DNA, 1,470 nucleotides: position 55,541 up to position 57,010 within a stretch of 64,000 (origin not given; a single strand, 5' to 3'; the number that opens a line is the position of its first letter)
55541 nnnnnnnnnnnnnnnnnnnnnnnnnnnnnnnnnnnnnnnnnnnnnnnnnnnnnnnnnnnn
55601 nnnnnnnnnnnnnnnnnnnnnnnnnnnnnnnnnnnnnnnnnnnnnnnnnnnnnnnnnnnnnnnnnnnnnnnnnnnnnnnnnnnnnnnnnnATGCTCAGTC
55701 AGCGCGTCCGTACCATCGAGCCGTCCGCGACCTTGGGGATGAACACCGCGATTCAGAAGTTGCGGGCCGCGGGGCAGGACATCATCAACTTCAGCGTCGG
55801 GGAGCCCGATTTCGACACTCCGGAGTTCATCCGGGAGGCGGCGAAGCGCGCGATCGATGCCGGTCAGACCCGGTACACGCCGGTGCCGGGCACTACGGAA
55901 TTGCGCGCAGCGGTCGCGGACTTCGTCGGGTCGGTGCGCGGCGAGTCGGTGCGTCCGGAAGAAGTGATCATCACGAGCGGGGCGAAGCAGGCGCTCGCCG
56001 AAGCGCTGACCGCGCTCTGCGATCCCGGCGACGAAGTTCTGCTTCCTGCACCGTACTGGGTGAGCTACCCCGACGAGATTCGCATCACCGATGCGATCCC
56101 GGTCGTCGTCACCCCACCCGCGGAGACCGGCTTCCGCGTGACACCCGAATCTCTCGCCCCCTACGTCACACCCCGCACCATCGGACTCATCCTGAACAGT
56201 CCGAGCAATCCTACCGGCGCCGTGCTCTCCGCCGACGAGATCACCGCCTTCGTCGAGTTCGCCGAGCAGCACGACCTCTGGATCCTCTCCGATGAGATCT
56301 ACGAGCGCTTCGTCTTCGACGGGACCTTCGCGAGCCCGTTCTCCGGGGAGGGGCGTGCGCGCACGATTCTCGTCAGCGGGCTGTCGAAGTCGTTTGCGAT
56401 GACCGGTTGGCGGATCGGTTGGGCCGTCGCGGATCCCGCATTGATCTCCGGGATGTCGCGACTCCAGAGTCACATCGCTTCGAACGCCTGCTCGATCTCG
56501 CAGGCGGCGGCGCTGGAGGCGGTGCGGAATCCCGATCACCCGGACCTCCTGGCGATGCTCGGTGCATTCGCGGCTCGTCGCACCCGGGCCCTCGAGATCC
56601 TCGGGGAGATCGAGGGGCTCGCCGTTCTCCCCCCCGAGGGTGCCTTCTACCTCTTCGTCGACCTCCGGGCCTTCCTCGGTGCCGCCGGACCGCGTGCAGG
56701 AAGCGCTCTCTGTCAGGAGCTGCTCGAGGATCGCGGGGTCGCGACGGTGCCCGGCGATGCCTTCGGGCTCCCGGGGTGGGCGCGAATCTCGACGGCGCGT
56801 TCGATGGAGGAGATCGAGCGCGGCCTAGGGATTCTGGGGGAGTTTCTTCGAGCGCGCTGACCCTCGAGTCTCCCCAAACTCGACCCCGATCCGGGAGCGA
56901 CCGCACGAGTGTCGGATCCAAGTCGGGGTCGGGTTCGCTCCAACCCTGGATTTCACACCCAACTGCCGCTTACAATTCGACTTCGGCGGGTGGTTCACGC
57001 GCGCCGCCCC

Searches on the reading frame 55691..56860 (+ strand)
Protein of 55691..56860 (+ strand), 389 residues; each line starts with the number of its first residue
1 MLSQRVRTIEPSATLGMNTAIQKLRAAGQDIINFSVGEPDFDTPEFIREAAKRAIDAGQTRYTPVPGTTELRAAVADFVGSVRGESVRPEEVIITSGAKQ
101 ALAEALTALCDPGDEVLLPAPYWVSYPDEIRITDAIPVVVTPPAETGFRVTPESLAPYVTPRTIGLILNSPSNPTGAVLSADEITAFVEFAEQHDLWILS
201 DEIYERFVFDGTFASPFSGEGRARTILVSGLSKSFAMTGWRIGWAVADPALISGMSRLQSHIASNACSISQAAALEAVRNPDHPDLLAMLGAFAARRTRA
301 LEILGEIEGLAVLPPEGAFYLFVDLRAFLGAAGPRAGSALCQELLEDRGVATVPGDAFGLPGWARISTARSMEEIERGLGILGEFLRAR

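Call 13: find_encoding_contigs(protein=window:55691-56860:+, flank=3000, max_places=10)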
Protein window:55691-56860:+ (389 aa): no gene with exactly this product is on record in the collection.

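Call 14: search_protein_families(library=pfam, proteins=[window:55691-56857:+])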
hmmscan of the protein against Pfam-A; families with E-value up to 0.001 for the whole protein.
window:55691-56857:+ (389 aa): 2 families
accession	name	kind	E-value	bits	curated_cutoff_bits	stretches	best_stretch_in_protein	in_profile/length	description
PF00155.27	Aminotran_1_2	-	8.2e-76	256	19.7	1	30-379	2-358/361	Aminotransferase class I and II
PF01041.23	DegT_DnrJ_EryC1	-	7.7e-06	25.8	19.8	1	89-201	39-145/360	DegT/DnrJ/EryC1/StrS aminotransferase family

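Call 17: find_homologous_proteins(query=window:55691-56857:+, max_evalue=1e-50)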
Query window:55691-56857:+ (389 aa): 7999 proteins with E <= 1e-50 among 8000 candidates; the best 120 are listed.
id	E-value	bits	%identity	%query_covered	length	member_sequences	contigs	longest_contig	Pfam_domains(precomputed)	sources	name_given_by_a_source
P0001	3.0e-250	848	100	100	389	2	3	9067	PF00155.28,PF01041.24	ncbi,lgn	-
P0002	7.7e-201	685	79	100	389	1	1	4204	PF00155.28,PF01041.24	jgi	-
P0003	1.6e-200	684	78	100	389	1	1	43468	PF00155.28,PF01041.24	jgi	-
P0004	2.3e-195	667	78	100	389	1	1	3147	PF00155.28,PF01041.24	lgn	-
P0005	1.1e-188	645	76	99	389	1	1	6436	PF00155.28,PF01041.24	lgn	-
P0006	5.7e-182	623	71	100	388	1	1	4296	PF00155.28,PF01041.24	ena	-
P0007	5.6e-180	616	71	100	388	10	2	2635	PF00155.28,PF01041.24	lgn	-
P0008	9.2e-179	612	71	100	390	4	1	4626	PF00155.28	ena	-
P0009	5.3e-177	607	70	100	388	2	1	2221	PF00155.28,PF01041.24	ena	-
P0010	2.5e-175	601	71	100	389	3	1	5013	PF00155.28,PF01041.24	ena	-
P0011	7.1e-145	501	59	99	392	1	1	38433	PF00155.28,PF01041.24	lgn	-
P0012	4.4e-141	488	59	99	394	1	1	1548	PF00155.28,PF01041.24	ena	-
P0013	3.6e-140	485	60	99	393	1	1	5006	PF00155.28,PF01041.24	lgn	-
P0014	1.1e-137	477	57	100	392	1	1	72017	PF00155.28,PF01041.24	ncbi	ncbi:MAG: pyridoxal phosphate-dependent aminotransferase [Planctomycetota bacterium]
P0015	3.3e-137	476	61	95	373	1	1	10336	PF00155.28,PF01041.24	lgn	-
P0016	3.7e-137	475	60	99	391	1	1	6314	PF00155.28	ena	-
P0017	1.0e-136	474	58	98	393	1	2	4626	PF00155.28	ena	-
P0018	2.1e-134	466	58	99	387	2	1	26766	PF00155.28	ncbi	-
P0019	2.9e-133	463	56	99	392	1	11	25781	PF00155.28,PF01041.24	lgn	-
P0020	4.7e-132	459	57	93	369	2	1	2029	PF00155.28,PF01041.24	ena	-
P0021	2.3e-131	456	56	99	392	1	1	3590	PF00155.28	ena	-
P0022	2.9e-131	456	57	99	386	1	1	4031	PF00155.28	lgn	-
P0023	7.5e-131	455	54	100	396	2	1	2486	PF00155.28,PF01041.24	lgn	-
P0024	2.0e-130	453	56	99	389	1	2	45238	PF00155.28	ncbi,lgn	ncbi:MAG: pyridoxal phosphate-dependent aminotransferase [Planctomycetota bacterium]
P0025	5.8e-130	452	55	99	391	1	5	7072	PF00155.28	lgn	-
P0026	1.1e-127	444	55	99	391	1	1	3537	PF00155.28,PF01041.24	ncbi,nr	ncbi:MAG: pyridoxal phosphate-dependent aminotransferase [Planctomycetes bacterium]|nr:pyridoxal pho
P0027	2.3e-127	443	55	99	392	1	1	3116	PF00155.28,PF01041.24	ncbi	ncbi:MAG: pyridoxal phosphate-dependent aminotransferase [Planctomycetota bacterium]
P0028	8.7e-125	435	55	99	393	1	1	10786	PF00155.28,PF01041.24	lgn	-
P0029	7.8e-124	432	53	99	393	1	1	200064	PF00155.28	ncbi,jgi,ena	-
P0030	6.3e-123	429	54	99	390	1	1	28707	PF00155.28,PF01041.24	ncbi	ncbi:MAG: pyridoxal phosphate-dependent aminotransferase [Planctomycetota bacterium]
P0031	1.3e-122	428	53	99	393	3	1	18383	PF00155.28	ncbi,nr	ncbi:MAG: hypothetical protein CBC13_07435 [Planctomycetia bacterium TMED53]|nr:MAG: hypothetical pr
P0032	5.9e-122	425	52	99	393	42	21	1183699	PF00155.28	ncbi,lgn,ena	ncbi:MAG: pyridoxal phosphate-dependent aminotransferase [Planctomycetota bacterium]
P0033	8.6e-122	425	55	98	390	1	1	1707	PF00155.28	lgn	-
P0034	1.1e-121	425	54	98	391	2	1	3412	PF00155.28,PF01041.24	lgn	-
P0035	3.8e-121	423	53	99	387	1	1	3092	PF00155.28,PF01041.24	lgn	-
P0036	1.3e-120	421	52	99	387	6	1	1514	PF00155.28,PF01041.24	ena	-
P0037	4.1e-119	416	52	99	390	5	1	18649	PF00155.28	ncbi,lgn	-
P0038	5.4e-119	416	52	99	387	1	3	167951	PF00155.28,PF01041.24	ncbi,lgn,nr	ncbi:MAG: pyridoxal phosphate-dependent aminotransferase [Planctomycetota bacterium]|nr:pyridoxal ph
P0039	4.2e-116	406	52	99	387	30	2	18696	PF00155.28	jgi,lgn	-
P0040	3.2e-114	400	51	99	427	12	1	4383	PF00155.28,PF01041.24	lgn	-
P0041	2.1e-112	394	51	99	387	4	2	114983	PF00155.28,PF01041.24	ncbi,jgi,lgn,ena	jgi:aspartate aminotransferase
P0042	2.1e-103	364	48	97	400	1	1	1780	PF00155.28,PF01041.24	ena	-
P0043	6.0e-103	363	48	99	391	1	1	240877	PF00155.28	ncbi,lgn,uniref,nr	ncbi:aspartate aminotransferase [Desulfobaculum xiamenense]|uniref:Aminotransferase n=1 Tax=Desulfob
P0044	8.7e-102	359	49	97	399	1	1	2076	PF00155.28,PF01053.27,PF01041.24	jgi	-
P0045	8.7e-101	356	49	97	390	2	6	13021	PF00155.28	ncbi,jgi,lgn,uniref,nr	ncbi:pyridoxal phosphate-dependent aminotransferase [Desulfobaculum bizertense]|uniref:Aminotransfer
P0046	9.4e-101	356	44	99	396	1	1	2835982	PF00155.28,PF01041.24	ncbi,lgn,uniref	ncbi:pyridoxal phosphate-dependent aminotransferase [Synechococcus sp. C9]|uniref:pyridoxal phosphat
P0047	1.1e-100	355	46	99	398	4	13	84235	PF00155.28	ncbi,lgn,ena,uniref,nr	ncbi:MAG TPA: pyridoxal phosphate-dependent aminotransferase [Candidatus Pullichristensenella excrem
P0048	4.3e-100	354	45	99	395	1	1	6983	PF00155.28,PF01053.27,PF01041.24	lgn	-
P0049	4.9e-100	353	47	99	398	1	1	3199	PF00155.28,PF01041.24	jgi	jgi:aspartate aminotransferase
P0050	6.1e-100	353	46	99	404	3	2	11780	PF00155.28,PF01212.28,PF01041.24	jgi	-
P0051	1.4e-99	352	46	99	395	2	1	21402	PF00155.28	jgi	-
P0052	3.0e-99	351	45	99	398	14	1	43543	PF00155.28,PF01041.24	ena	-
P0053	3.8e-99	350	45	99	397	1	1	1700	PF00155.28,PF01053.27,PF01041.24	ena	-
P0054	4.7e-99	350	44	99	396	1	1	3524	PF00155.28,PF01041.24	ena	-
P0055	5.1e-99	350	48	99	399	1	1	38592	PF00155.28,PF00266.26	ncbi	-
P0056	1.1e-98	349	45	99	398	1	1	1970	PF00155.28,PF01041.24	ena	-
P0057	1.1e-98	349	46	99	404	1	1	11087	PF00155.28,PF01053.27,PF01041.24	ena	-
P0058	1.2e-98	349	46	100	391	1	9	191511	PF00155.28,PF01041.24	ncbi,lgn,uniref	ncbi:pyridoxal phosphate-dependent aminotransferase [Desulfobaculum sp. SPO524]|uniref:pyridoxal pho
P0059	1.2e-98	349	46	97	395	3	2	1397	PF00155.28,PF01041.24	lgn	-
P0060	1.3e-98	349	46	100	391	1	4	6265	PF00155.28,PF01041.24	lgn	-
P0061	1.3e-98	349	45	99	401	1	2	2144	PF00155.28,PF01053.27,PF01041.24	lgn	-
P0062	1.5e-98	348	46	100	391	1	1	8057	PF00155.28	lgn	-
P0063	1.5e-98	348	44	99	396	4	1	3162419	PF00155.28,PF01041.24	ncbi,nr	ncbi:pyridoxal phosphate-dependent aminotransferase [Gloeomargaritales cyanobacterium VI4D9]|nr:pyri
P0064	1.8e-98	348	44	97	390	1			PF00155.28,PF01041.24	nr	nr:pyridoxal phosphate-dependent aminotransferase [Synechococcus sp. C9]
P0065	2.0e-98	348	46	99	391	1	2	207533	PF00155.28,PF01041.24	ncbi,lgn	ncbi:pyridoxal phosphate-dependent aminotransferase [Desulfobaculum senezii]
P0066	2.2e-98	348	46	99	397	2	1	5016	PF00155.28,PF00266.26,PF01053.27,PF01041.24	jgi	jgi:aspartate aminotransferase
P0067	2.6e-98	348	46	99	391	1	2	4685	PF00155.28,PF01041.24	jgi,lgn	jgi:aspartate aminotransferase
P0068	3.3e-98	347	45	97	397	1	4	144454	PF00155.28,PF01053.27,PF01041.24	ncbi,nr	ncbi:MAG: pyridoxal phosphate-dependent aminotransferase [Clostridia bacterium]|nr:aspartate aminotr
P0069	3.4e-98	347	45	97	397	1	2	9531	PF00155.28,PF01053.27,PF01041.24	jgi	-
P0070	4.1e-98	347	46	99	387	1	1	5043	PF00155.28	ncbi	-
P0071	4.3e-98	347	45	100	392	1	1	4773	PF00155.28,PF01041.24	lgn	-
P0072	5.2e-98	347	46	99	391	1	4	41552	PF00155.28,PF01041.24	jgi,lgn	jgi:aspartate aminotransferase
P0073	6.9e-98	346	48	99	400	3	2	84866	PF00155.28,PF01041.24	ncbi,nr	ncbi:MAG: pyridoxal phosphate-dependent aminotransferase [Thermodesulfobacteria bacterium]|nr:pyrido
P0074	7.6e-98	346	47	99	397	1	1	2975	PF00155.28,PF01041.24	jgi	-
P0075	8.1e-98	346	46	97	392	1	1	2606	PF00155.28,PF01041.24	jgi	-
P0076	9.3e-98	346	43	99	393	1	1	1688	PF00155.28,PF01041.24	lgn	-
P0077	1.3e-97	345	43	99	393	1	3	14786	PF00155.28,PF01041.24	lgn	-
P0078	1.5e-97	345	45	99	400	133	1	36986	PF00155.28,PF01041.24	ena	-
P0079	1.6e-97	345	45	99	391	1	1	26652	PF00155.28,PF01041.24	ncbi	ncbi:pyridoxal phosphate-dependent aminotransferase [Desulfobaculum sp.]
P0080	1.9e-97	345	45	99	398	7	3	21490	PF00155.28,PF01041.24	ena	-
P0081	2.9e-97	344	48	99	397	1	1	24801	PF00155.28,PF01053.27,PF01041.24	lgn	-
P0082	3.1e-97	344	49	98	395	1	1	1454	PF00155.28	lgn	-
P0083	3.7e-97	344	45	99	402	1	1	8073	PF00155.28,PF01041.24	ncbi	-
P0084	3.9e-97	344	43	99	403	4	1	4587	PF00155.28,PF01053.27,PF01041.24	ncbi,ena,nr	ncbi:MAG TPA: pyridoxal phosphate-dependent aminotransferase [bacterium]|nr:pyridoxal phosphate-depe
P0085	4.0e-97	344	46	99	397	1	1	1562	PF00155.28,PF01053.27,PF01041.24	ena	-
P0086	4.3e-97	344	44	99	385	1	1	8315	PF00155.28,PF01041.24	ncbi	-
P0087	4.8e-97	343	45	99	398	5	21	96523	PF00155.28,PF01041.24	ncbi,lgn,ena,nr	ncbi:MAG TPA: pyridoxal phosphate-dependent aminotransferase [Candidatus Pullichristensenella avicol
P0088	5.2e-97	343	47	99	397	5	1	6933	PF00155.28,PF01041.24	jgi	-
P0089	5.6e-97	343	47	99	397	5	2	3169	PF00155.28,PF01041.24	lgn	-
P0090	5.6e-97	343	45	99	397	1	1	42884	PF00155.28,PF00266.26,PF01053.27,PF01041.24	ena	-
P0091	6.9e-97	343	45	99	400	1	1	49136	PF00155.28,PF01041.24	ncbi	ncbi:MAG: pyridoxal phosphate-dependent aminotransferase [Bacillota bacterium]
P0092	8.7e-97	343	48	98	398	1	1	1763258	PF00155.28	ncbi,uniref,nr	ncbi:pyridoxal phosphate-dependent aminotransferase [Thermosulfurimonas marina]|uniref:Aminotransfer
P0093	9.7e-97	342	44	99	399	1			PF00155.28,PF00266.26,PF01041.24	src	-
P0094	1.1e-96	342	46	98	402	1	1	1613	PF00155.28,PF01041.24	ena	-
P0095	1.1e-96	342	45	99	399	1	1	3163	PF00155.28,PF01041.24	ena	-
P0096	1.2e-96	342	45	99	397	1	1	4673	PF00155.28,PF01053.27,PF01041.24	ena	-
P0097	1.2e-96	342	45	99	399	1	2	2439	PF00155.28,PF01041.24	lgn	-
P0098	1.2e-96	342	47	99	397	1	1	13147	PF00155.28,PF01041.24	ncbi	ncbi:pyridoxal phosphate-dependent aminotransferase [Thermodesulfitimonas sp.]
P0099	1.3e-96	342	45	99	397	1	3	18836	PF00155.28,PF00266.26,PF01053.27,PF01041.24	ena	-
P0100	1.3e-96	342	45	99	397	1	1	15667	PF00155.28,PF00266.26,PF01053.27,PF01041.24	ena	-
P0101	1.4e-96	342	47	99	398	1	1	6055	PF00155.28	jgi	-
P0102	1.4e-96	342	45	99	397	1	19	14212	PF00155.28,PF00266.26,PF01053.27,PF01041.24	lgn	-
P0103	1.4e-96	342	45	99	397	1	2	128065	PF00155.28,PF00266.26,PF01053.27,PF01041.24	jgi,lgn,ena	-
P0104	1.5e-96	342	45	99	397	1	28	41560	PF00155.28,PF00266.26,PF01053.27,PF01041.24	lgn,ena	-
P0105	1.5e-96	342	45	99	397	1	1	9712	PF00155.28,PF00266.26,PF01053.27,PF01041.24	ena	-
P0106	1.7e-96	342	46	99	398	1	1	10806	PF00155.28,PF01041.24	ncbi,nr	ncbi:MAG: pyridoxal phosphate-dependent aminotransferase [Deltaproteobacteria bacterium]|nr:pyridoxa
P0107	1.7e-96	342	46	99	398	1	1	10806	PF00155.28,PF01041.24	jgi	-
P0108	1.8e-96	342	45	97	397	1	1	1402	PF00155.28,PF01041.24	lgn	-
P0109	1.8e-96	342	47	95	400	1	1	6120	PF00155.28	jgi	-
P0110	1.9e-96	342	45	97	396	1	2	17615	PF00155.28,PF01053.27,PF01041.24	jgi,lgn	jgi:aspartate aminotransferase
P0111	1.9e-96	342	46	97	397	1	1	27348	PF00155.28,PF01041.24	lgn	-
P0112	2.0e-96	341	45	99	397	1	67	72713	PF00155.28,PF00266.26,PF01053.27,PF01041.24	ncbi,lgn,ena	ncbi:MAG: pyridoxal phosphate-dependent aminotransferase [Prevotella sp.]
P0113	2.0e-96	341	45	99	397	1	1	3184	PF00155.28,PF00266.26,PF01053.27,PF01041.24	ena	-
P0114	2.1e-96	341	45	99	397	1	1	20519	PF00155.28,PF00266.26,PF01053.27,PF01041.24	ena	-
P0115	2.1e-96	341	45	99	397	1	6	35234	PF00155.28,PF00266.26,PF01053.27,PF01041.24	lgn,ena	-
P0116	2.1e-96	341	45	99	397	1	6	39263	PF00155.28,PF00266.26,PF01053.27,PF01041.24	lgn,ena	-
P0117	2.2e-96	341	46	99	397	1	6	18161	PF00155.28,PF01053.27,PF01041.24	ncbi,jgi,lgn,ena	-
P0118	2.3e-96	341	45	99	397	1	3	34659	PF00155.28,PF01053.27,PF01041.24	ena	-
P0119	2.3e-96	341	45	99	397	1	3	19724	PF00155.28,PF01053.27,PF01041.24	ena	-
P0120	2.3e-96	341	43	99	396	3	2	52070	PF00155.28,PF01053.27,PF01041.24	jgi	jgi:aspartate aminotransferase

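Call 18: find_encoding_contigs(protein=P0001, flank=5000, max_places=10)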
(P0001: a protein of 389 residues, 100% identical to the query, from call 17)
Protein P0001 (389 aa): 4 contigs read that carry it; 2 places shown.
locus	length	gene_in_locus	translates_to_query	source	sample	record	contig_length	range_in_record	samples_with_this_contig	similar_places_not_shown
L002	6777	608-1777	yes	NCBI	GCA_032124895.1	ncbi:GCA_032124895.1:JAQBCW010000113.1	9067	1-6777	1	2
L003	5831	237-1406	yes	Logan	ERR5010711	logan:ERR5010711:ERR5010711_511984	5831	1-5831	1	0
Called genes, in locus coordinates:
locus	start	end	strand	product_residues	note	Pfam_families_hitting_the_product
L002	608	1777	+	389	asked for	PF00155:Aminotran_1_2, PF01041:DegT_DnrJ_EryC1 (weak)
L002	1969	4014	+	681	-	PF13180:PDZ_2, PF17820:PDZ_6 (weak), PF13180:PDZ_2, PF00595:PDZ (weak), PF13180:PDZ_2, PF17820:PDZ_6 (weak), PF13180:PDZ_2, PF17820:PDZ_6, +3 more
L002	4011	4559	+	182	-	PF13238:AAA_18 (weak), PF01202:SKI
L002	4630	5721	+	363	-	PF06750:A24_N_bact, PF01478:Peptidase_A24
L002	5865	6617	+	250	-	PF00691:OmpA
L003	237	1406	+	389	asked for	PF00155:Aminotran_1_2, PF01041:DegT_DnrJ_EryC1 (weak)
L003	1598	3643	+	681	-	PF13180:PDZ_2, PF17820:PDZ_6 (weak), PF13180:PDZ_2, PF00595:PDZ (weak), PF13180:PDZ_2, PF17820:PDZ_6 (weak), PF13180:PDZ_2, PF17820:PDZ_6, +3 more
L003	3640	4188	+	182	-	PF13238:AAA_18 (weak), PF01202:SKI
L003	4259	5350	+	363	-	PF06750:A24_N_bact, PF01478:Peptidase_A24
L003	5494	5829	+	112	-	?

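Call 19: find_encoding_contigs(protein=P0003, flank=5000, max_places=5)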
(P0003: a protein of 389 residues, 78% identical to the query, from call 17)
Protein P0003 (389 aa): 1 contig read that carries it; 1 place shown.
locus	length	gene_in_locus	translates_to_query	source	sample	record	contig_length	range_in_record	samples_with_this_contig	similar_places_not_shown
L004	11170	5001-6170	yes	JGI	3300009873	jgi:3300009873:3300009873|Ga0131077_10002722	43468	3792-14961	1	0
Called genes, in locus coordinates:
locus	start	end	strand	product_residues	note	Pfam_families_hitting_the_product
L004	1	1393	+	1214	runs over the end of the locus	PF00873:ACR_tran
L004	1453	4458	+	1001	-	PF00873:ACR_tran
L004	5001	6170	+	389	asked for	PF00155:Aminotran_1_2, PF01041:DegT_DnrJ_EryC1 (weak)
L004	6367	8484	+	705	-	PF13180:PDZ_2, PF00595:PDZ, PF13180:PDZ_2, PF17820:PDZ_6, PF00595:PDZ, PF13180:PDZ_2, PF17820:PDZ_6, PF13180:PDZ_2, +2 more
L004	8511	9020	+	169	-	PF01202:SKI, PF13238:AAA_18 (faint)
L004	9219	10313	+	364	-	PF06750:A24_N_bact, PF01478:Peptidase_A24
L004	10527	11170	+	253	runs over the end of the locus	PF00691:OmpA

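Call 20: find_encoding_contigs(protein=P0002, flank=5000, max_places=5)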
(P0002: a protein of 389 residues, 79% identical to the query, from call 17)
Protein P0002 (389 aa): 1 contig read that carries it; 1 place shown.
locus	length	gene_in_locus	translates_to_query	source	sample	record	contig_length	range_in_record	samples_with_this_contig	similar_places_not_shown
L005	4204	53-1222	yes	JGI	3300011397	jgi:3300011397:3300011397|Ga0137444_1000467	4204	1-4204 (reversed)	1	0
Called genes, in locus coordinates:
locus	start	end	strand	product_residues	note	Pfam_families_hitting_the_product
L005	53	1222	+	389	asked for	PF00155:Aminotran_1_2, PF01041:DegT_DnrJ_EryC1 (weak)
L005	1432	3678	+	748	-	PF13180:PDZ_2, PF13180:PDZ_2, PF17820:PDZ_6, PF00595:PDZ, PF13180:PDZ_2, PF17820:PDZ_6, PF13180:PDZ_2, PF13180:PDZ_2, +7 more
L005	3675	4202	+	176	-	?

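Call 29: find_related_loci(query=A1, collection=metagenome_contigs, flank=3000)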
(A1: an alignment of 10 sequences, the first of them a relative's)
Query A1 (389 aa) in metagenome_contigs; peptide patterns used: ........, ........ (x = any residue, [..] = any of these).
600 stretches matched a pattern (row limit reached: there are more); 572 encode a relative of the query (tblastn E <= 1e-3); the best 80 are kept; 80 distinct loci.
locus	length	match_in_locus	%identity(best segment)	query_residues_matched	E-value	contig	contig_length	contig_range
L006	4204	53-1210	78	1-386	0e+0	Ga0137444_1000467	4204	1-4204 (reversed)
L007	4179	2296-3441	42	1-386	6e-106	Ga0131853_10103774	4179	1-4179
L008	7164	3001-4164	48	2-385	4e-103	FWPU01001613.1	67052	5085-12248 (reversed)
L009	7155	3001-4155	40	2-389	6e-101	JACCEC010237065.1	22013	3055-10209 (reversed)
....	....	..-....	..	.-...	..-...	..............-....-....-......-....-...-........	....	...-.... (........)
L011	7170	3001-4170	42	2-386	3e-100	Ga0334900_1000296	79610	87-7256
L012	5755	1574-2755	44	2-388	1e-99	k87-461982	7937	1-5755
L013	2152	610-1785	46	2-386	4e-102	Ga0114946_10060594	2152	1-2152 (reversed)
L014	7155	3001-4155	40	2-389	2e-96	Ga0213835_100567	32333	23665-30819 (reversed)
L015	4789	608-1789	45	1-387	2e-96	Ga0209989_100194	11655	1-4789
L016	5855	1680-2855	43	2-386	4e-96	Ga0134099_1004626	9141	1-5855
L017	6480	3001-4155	42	2-389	9e-96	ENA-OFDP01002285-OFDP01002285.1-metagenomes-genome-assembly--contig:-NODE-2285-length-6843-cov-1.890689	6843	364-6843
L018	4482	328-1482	39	2-389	2e-95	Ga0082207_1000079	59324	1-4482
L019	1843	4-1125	39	5-386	8e-101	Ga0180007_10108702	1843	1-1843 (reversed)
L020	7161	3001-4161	45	2-386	7e-95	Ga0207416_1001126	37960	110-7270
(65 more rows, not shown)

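Call 30: find_encoding_contigs(protein=P0005, flank=4000, max_places=4)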
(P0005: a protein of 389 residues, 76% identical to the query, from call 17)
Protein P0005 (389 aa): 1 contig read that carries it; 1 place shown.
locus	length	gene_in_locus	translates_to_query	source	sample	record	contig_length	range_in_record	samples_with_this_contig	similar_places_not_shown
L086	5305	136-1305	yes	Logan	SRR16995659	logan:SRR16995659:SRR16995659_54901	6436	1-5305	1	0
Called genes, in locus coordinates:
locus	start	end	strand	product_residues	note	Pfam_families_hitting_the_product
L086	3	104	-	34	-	?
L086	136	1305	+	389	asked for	PF00155:Aminotran_1_2, PF01041:DegT_DnrJ_EryC1 (weak)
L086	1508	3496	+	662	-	PF13180:PDZ_2, PF17820:PDZ_6, PF13180:PDZ_2, PF17820:PDZ_6, PF00595:PDZ, PF13180:PDZ_2, PF17820:PDZ_6, PF13180:PDZ_2, +6 more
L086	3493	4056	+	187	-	PF01202:SKI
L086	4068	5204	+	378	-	PF06750:A24_N_bact, PF01478:Peptidase_A24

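Call 31: find_encoding_contigs(protein=P0004, flank=4000, max_places=4)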
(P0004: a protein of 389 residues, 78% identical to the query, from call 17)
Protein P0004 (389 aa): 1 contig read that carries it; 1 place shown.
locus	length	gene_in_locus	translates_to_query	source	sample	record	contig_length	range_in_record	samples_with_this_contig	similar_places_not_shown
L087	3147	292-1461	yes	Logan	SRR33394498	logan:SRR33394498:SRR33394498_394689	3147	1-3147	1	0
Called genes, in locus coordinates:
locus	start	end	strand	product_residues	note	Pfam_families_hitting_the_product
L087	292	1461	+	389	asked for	PF00155:Aminotran_1_2, PF01041:DegT_DnrJ_EryC1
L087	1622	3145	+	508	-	?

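Call 32: find_encoding_contigs(protein=P0010, flank=4000, max_places=4)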
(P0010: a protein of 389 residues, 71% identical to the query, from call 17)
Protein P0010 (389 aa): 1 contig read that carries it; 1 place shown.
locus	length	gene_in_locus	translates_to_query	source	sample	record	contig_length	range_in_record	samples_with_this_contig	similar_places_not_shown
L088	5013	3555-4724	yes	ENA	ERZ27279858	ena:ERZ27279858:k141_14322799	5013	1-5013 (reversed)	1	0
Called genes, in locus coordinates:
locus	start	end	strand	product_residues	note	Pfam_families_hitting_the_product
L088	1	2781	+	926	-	?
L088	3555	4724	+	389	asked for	PF00155:Aminotran_1_2, PF01041:DegT_DnrJ_EryC1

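Call 33: find_encoding_contigs(protein=P0008, flank=4000, max_places=4)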
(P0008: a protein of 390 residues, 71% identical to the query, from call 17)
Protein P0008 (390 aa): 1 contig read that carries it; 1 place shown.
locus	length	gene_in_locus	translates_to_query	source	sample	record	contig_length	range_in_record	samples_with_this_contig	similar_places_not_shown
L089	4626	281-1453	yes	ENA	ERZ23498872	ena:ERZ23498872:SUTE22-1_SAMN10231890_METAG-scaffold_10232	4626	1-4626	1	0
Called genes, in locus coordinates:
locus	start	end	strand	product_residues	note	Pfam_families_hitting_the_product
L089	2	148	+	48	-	?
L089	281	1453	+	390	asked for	PF00155:Aminotran_1_2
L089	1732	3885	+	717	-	PF13180:PDZ_2, PF17820:PDZ_6, PF00595:PDZ, PF13180:PDZ_2, PF17820:PDZ_6, PF13180:PDZ_2, PF17820:PDZ_6, PF00595:PDZ, +6 more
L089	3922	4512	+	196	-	PF01202:SKI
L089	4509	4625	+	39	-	?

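Call 45: list_cluster_members(proteins=[P0001])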
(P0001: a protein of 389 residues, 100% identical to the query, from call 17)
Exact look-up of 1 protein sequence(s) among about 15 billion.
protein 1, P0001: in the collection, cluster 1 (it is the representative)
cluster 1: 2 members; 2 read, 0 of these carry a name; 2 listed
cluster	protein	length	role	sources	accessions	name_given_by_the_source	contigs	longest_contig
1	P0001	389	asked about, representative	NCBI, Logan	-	-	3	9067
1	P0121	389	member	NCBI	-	-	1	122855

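Call 46: find_encoding_contigs(protein=P0121, flank=10000, max_places=4)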
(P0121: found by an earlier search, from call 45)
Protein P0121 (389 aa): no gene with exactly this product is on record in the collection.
